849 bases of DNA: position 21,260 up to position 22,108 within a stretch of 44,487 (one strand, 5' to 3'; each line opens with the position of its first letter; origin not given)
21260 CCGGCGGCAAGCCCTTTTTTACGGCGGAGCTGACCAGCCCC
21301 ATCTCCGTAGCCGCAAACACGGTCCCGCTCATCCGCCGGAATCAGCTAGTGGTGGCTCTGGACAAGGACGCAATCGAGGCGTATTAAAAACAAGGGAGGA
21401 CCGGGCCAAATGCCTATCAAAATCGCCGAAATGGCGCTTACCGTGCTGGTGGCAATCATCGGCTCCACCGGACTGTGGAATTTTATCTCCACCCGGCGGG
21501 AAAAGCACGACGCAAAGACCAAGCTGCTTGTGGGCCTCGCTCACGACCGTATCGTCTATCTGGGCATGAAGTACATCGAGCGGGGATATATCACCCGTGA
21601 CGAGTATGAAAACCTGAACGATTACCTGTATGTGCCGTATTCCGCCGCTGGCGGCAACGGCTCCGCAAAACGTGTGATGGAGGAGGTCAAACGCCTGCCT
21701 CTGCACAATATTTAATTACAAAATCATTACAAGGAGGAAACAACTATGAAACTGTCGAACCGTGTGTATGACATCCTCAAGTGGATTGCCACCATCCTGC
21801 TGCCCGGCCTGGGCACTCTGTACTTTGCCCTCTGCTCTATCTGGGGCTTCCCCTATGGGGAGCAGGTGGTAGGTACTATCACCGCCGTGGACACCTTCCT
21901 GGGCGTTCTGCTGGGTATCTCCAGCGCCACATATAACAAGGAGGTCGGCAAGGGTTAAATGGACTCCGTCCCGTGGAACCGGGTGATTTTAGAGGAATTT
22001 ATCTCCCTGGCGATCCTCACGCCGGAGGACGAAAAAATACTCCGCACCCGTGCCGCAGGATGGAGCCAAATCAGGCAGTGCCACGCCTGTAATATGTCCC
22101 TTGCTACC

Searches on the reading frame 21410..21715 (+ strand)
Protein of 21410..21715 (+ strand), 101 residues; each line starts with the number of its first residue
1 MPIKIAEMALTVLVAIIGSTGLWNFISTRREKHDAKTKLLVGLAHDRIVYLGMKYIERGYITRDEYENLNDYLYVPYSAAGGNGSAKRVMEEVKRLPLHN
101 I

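Call 67: search_protein_families(library=phrogs, max_evalue=0.0001, proteins=[window:21410-21715:+])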
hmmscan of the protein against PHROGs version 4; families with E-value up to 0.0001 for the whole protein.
window:21410-21715:+ (101 aa): 2 families
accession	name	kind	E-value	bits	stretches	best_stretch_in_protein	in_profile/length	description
phrog_4105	-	unknown function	9e-26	91.1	1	22-100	19-100/103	-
phrog_4257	-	unknown function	4.6e-06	27.9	1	52-100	88-135/138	-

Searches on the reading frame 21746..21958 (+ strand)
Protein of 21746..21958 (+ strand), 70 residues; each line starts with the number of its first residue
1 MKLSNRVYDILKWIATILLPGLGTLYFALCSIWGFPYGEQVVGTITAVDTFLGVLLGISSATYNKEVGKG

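Call 67: search_protein_families(library=phrogs, max_evalue=0.0001, proteins=[window:21746-21958:+])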
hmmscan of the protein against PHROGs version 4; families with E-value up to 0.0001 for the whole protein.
window:21746-21958:+ (70 aa): 3 families
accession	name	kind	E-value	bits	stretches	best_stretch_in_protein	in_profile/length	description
phrog_881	-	lysis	3.8e-24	85.5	1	1-66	1-66/68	holin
phrog_9233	-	lysis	9e-21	75.3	1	2-65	13-76/124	holin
phrog_13239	-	unknown function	5.6e-18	66.6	1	3-65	19-81/138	-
